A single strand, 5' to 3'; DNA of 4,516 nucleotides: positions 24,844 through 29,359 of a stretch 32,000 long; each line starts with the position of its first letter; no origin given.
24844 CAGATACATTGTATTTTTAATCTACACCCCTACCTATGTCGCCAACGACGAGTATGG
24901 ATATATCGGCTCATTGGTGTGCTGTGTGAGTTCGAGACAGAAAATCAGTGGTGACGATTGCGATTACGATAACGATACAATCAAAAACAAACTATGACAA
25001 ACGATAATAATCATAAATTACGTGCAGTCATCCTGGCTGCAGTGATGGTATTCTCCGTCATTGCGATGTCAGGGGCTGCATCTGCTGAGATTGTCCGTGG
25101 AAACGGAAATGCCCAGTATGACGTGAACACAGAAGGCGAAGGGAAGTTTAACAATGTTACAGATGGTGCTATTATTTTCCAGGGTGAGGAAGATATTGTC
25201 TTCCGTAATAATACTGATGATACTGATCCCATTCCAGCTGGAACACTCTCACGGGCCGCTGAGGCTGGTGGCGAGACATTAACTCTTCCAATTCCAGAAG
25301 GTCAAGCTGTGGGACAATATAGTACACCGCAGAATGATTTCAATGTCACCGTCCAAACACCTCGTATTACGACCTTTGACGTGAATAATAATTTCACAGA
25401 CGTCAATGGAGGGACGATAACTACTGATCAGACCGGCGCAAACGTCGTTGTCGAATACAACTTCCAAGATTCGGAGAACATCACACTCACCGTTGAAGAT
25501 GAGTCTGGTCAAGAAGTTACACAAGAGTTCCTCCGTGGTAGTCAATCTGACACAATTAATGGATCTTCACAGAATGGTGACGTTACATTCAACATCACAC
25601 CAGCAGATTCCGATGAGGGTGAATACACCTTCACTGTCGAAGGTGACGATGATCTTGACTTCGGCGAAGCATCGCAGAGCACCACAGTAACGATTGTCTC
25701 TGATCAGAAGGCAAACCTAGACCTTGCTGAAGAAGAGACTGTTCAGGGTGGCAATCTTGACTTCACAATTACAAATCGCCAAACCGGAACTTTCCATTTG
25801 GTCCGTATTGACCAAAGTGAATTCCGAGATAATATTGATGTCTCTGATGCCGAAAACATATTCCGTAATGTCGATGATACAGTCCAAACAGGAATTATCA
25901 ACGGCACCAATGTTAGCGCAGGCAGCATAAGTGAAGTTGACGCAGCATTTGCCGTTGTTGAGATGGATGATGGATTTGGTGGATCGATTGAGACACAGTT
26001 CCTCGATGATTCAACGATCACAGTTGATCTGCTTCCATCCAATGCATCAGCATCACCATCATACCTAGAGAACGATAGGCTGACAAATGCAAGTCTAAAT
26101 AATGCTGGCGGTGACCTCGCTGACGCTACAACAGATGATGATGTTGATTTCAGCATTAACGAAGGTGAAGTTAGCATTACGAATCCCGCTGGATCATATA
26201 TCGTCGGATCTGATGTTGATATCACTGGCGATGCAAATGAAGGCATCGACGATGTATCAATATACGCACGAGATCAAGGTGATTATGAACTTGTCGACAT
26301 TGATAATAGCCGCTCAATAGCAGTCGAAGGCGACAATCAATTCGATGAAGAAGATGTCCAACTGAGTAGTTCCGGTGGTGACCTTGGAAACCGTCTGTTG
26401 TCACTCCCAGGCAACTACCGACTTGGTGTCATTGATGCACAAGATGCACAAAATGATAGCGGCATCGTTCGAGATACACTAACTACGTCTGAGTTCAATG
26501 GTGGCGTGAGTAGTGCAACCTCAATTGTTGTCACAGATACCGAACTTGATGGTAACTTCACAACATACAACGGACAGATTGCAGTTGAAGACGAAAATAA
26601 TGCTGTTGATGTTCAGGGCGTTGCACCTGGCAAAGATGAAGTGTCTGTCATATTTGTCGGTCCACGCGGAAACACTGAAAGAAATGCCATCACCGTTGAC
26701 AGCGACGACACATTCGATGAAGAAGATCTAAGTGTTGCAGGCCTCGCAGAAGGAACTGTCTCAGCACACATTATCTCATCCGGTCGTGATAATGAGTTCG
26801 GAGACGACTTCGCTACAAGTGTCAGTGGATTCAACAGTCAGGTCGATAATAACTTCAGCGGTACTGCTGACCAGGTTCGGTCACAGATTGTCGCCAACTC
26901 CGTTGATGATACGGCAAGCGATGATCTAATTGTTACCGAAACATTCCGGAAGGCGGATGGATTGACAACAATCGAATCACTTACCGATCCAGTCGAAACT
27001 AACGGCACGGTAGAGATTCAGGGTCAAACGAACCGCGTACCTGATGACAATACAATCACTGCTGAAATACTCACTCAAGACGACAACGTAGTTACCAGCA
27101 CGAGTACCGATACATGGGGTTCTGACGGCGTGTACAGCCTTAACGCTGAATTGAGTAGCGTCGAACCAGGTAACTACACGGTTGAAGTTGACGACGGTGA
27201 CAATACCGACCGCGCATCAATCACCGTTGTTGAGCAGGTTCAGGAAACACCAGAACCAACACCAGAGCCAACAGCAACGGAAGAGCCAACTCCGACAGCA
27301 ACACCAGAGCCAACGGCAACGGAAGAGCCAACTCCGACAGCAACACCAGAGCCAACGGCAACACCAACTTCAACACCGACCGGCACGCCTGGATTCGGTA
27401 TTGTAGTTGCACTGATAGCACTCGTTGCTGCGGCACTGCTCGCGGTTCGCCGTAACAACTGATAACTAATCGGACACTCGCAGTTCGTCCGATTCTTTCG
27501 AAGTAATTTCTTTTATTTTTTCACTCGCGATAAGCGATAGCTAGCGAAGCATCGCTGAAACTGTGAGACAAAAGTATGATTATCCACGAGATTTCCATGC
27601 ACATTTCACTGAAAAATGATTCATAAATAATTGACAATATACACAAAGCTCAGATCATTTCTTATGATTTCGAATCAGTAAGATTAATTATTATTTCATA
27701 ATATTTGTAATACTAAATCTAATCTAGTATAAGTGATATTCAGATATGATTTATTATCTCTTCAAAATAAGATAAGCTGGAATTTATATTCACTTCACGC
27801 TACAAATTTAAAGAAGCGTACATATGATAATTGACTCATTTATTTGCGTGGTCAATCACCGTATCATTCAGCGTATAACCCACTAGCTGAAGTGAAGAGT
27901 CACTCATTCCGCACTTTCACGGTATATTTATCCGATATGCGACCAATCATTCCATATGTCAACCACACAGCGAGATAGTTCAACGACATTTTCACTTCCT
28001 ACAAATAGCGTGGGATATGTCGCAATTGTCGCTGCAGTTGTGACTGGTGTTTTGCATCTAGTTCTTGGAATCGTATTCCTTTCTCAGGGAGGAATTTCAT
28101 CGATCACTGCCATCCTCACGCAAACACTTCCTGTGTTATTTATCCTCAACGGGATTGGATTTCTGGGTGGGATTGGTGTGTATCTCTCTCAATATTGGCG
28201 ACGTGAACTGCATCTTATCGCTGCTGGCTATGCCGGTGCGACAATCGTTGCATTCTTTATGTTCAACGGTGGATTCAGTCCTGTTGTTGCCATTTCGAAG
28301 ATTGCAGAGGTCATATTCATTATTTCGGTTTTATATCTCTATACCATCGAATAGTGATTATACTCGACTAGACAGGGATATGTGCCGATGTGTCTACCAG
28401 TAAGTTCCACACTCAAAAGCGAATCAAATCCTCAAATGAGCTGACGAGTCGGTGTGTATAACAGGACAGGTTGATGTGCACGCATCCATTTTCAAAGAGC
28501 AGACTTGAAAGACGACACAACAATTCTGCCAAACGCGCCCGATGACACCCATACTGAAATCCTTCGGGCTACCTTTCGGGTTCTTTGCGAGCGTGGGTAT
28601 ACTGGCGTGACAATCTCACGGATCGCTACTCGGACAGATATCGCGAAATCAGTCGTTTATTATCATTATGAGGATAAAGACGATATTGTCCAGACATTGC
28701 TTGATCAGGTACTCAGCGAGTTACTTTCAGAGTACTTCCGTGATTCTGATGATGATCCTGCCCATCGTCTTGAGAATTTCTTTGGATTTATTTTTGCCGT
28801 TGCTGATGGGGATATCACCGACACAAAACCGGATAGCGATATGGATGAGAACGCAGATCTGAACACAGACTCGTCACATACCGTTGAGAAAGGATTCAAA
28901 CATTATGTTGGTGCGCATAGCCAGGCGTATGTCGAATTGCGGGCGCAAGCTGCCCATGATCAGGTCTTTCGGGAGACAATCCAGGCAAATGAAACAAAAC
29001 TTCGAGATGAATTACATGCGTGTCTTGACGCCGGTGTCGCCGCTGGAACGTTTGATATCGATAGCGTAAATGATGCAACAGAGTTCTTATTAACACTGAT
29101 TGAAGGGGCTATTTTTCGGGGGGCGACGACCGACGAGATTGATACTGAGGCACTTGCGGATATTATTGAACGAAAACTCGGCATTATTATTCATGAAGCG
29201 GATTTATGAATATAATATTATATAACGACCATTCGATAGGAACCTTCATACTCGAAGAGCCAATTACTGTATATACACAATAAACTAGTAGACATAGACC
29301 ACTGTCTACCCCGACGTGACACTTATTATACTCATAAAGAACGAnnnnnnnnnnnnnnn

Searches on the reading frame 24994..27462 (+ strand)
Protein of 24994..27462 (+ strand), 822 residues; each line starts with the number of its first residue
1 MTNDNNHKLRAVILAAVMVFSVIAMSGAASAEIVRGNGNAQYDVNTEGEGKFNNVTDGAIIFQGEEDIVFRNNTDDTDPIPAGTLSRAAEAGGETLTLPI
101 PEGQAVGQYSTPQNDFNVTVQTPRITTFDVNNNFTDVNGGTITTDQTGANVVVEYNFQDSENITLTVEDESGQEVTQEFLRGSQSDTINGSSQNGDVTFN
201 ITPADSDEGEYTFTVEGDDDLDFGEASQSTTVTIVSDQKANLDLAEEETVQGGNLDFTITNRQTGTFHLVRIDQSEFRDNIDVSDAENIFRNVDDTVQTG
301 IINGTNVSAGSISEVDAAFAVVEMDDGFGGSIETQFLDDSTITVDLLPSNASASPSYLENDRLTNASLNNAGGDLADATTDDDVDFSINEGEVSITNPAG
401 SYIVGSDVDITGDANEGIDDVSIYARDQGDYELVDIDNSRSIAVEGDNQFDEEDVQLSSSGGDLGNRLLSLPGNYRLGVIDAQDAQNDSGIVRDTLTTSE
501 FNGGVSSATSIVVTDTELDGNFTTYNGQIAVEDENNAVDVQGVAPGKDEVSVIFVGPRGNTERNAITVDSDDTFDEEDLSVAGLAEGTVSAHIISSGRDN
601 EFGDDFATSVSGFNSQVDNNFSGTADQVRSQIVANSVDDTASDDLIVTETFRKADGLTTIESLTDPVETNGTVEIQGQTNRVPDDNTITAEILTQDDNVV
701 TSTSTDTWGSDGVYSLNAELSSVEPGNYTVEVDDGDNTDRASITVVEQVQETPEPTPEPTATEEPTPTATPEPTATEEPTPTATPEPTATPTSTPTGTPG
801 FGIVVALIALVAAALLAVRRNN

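Call 32: search_protein_families(library=pfam, proteins=[window:24994-27462:+], max_evalue=0.001)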
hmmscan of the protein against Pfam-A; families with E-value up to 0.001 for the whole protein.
window:24994-27462:+ (822 aa): 3 families
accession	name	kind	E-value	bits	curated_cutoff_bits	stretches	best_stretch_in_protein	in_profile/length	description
PF18204.6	PGF-CTERM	-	3.1e-07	30.6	18.8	1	798-820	1-23/23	PGF-CTERM motif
PF01835.25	MG2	-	5.8e-05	23.8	32.8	0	678-742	26-91/96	MG2 domain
PF05887.16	Trypan_PARP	-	0.00069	20.1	100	0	747-817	61-132/134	Procyclic acidic repetitive protein (PARP)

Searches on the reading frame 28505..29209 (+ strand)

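Call 32: search_protein_families(library=pfam, proteins=[window:28505-29209:+], max_evalue=0.001)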
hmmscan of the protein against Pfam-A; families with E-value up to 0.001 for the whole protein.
window:28505-29209:+ (234 aa): 2 families
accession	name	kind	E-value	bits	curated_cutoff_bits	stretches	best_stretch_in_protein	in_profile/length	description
PF00440.29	TetR_N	-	5.8e-11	42.4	24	1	19-63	1-45/47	Bacterial regulatory proteins, tetR family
PF13977.11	TetR_C_6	-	6e-09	36.5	27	1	138-225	22-110/115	BetI-type transcriptional repressor, C-terminal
